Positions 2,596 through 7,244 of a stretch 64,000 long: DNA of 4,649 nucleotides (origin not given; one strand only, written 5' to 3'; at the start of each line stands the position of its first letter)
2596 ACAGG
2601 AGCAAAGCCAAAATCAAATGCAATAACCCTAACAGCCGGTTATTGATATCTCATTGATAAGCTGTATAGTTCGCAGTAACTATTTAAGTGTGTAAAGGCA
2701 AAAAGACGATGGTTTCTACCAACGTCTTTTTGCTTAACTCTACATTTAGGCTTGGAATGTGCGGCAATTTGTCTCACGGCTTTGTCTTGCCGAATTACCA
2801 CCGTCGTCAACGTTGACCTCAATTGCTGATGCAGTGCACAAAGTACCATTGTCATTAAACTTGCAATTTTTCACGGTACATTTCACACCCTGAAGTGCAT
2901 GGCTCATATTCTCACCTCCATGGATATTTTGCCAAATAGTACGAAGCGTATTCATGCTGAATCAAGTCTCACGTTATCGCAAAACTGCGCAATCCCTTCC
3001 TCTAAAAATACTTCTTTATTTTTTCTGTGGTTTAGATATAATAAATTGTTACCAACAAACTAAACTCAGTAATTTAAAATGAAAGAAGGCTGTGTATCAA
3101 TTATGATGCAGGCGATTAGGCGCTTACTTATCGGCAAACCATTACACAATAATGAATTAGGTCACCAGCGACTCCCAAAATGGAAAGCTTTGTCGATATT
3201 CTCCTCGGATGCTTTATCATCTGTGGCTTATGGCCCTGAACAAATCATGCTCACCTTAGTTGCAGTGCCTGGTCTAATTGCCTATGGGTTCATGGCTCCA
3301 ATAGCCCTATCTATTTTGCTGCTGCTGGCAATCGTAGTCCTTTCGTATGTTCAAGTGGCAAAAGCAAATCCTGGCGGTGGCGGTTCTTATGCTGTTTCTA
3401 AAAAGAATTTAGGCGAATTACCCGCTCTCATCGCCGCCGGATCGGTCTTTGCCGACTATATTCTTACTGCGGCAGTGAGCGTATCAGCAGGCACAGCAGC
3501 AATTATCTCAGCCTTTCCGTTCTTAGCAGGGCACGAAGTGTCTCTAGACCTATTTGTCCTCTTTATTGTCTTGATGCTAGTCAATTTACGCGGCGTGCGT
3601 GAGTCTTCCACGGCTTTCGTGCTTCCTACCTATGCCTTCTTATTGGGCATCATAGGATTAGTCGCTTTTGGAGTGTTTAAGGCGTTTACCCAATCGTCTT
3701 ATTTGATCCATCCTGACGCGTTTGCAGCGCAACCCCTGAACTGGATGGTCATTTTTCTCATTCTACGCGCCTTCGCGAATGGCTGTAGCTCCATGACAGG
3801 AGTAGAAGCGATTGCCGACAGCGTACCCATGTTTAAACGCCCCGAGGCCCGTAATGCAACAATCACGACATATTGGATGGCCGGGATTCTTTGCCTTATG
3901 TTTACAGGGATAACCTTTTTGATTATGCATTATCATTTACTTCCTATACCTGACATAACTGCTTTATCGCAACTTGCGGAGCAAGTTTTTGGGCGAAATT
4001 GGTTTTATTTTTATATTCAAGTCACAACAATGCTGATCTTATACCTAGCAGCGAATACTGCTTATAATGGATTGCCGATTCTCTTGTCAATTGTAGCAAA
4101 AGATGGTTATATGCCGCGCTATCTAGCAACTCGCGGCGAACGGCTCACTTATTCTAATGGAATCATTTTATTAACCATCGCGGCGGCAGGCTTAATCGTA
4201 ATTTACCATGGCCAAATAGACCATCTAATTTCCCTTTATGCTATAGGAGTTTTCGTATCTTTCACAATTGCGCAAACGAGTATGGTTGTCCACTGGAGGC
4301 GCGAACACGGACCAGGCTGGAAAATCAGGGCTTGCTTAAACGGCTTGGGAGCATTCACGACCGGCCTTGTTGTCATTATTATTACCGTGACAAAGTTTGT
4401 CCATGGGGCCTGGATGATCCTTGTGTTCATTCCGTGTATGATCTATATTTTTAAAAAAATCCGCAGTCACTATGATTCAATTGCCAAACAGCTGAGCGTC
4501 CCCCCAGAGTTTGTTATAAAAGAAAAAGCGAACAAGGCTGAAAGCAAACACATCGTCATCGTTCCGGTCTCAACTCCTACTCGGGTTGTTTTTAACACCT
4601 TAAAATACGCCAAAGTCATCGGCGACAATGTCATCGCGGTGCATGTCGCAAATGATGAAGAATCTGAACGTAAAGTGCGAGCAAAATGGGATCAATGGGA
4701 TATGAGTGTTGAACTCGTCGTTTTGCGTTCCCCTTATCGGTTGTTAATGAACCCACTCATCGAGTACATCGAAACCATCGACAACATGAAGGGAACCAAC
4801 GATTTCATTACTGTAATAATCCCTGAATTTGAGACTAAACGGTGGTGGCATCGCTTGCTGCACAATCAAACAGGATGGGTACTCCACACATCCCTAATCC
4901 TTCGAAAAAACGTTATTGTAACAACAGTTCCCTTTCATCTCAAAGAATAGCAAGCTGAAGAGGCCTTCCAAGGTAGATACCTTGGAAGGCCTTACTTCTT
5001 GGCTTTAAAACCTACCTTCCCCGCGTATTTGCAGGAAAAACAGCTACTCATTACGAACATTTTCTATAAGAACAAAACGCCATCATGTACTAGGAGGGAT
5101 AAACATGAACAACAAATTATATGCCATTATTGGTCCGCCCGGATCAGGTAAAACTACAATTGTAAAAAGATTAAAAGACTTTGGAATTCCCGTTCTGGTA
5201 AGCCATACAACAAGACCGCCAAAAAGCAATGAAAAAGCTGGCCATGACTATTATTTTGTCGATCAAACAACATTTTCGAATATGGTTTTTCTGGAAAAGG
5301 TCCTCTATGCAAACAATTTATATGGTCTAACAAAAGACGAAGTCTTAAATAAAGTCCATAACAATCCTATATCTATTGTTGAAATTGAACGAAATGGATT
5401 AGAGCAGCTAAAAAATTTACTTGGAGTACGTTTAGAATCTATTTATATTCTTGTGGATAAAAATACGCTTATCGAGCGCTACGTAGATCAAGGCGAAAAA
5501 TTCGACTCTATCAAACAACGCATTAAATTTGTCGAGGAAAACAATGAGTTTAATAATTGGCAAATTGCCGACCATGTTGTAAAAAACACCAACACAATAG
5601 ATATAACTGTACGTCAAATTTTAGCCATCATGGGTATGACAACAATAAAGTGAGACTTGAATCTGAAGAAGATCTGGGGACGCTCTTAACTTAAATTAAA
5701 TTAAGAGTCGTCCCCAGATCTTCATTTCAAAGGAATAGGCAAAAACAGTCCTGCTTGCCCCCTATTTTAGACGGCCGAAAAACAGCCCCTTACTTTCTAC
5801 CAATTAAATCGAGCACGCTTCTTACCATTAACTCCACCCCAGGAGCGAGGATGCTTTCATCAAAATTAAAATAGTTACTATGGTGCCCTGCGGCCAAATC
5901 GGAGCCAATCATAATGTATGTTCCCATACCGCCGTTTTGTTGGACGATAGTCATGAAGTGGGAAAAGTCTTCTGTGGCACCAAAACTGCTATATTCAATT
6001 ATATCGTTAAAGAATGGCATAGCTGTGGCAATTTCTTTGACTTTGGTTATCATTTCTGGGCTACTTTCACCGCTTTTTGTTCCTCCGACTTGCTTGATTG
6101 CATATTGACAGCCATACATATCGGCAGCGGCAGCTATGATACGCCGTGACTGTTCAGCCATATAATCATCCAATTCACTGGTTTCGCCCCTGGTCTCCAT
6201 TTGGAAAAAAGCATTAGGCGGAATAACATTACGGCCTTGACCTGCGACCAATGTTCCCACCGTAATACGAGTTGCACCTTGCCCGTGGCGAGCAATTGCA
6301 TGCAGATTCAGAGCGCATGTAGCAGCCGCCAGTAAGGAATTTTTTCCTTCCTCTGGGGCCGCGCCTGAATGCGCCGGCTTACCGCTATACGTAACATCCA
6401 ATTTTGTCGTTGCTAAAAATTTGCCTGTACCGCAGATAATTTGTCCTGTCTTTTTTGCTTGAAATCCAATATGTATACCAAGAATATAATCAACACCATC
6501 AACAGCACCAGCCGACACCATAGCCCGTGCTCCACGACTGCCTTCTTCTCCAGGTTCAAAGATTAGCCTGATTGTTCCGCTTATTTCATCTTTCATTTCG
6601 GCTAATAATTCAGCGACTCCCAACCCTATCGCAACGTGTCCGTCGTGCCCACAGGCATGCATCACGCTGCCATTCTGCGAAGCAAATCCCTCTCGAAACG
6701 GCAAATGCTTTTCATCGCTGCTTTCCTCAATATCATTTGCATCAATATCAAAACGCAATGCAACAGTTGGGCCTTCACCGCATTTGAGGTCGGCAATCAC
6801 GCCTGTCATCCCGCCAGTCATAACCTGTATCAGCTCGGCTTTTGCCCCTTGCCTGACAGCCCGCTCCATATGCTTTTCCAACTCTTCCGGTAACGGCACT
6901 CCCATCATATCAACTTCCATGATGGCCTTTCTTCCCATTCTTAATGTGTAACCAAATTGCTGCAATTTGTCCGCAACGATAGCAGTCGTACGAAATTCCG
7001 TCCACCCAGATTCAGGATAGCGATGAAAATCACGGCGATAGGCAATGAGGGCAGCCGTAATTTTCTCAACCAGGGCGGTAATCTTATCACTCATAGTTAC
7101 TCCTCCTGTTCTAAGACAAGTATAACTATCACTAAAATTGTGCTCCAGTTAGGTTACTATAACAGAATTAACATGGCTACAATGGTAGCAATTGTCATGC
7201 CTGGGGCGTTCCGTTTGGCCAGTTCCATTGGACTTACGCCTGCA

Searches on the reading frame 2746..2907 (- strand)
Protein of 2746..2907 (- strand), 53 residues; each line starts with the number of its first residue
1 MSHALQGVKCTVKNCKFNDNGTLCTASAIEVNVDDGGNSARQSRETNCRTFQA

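Call 105: search_protein_families(library=pfam, proteins=[window:2746-2907:-], max_evalue=0.01)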
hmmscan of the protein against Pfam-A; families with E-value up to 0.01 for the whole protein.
window:2746-2907:- (53 aa): 1 family
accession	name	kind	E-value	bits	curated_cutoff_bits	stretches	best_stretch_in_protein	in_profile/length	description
PF07561.16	DUF1540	-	2.1e-14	53.8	22.1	1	8-51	1-40/40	Domain of Unknown Function (DUF1540)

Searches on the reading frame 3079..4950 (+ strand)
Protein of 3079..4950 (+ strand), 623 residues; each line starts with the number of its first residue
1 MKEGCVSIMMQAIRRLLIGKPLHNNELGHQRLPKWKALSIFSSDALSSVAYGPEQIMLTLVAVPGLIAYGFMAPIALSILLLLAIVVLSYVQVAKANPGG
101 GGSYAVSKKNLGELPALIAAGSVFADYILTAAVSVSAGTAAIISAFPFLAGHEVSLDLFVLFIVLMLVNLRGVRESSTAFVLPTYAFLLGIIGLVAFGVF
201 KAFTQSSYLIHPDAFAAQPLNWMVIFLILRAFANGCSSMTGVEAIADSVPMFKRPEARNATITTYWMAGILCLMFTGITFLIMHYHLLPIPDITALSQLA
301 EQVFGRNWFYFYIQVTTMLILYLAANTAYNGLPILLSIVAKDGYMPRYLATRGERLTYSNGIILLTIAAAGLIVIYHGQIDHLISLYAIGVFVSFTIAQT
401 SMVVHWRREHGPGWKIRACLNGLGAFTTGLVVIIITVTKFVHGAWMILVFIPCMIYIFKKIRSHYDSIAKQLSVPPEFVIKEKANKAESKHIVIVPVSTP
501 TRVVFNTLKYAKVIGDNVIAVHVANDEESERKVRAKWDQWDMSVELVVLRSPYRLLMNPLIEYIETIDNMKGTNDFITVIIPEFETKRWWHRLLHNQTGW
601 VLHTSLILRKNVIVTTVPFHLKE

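Call 31: search_protein_families(library=pfam, proteins=[window:3079-4950:+])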
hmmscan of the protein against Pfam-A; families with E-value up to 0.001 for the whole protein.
window:3079-4950:+ (623 aa): 1 family
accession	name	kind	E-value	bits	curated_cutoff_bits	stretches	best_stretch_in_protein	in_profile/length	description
PF13520.12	AA_permease_2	-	4.5e-31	108.7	27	1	36-437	5-406/427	Amino acid permease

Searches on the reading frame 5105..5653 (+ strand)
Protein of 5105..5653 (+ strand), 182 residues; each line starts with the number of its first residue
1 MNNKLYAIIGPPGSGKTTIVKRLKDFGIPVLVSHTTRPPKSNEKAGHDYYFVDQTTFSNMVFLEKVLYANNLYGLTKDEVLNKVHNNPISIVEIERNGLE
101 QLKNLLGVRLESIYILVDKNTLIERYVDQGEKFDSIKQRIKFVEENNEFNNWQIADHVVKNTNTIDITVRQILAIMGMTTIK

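Call 31: search_protein_families(library=pfam, proteins=[window:5105-5653:+])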
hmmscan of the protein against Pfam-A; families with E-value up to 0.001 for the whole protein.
window:5105-5653:+ (182 aa): 5 families
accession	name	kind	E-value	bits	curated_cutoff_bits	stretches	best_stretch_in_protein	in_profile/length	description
PF00625.27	Guanylate_kin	-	8e-18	65.2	25.2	1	3-172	2-175/182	Guanylate kinase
PF13238.12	AAA_18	-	1.7e-05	25.7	29.4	1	8-137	3-119/128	AAA domain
PF13521.12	AAA_28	-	0.00014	22.6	27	1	6-31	2-28/164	AAA domain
PF13671.12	AAA_33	-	0.00038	21.2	27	0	7-55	3-52/143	AAA domain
PF13401.12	AAA_22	-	0.0006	20.6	27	0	3-26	5-28/130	AAA domain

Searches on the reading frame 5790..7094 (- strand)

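Call 31: search_protein_families(library=pfam, proteins=[window:5790-7094:-])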
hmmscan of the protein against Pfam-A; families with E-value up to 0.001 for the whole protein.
window:5790-7094:- (434 aa): 2 families
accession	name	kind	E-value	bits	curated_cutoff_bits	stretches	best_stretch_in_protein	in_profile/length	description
PF01546.33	Peptidase_M20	-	9.1e-32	111.1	24.6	1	112-427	1-204/206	Peptidase family M20/M25/M40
PF07687.19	M20_dimer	-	5.3e-08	33.2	21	1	233-311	10-90/107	Peptidase dimerisation domain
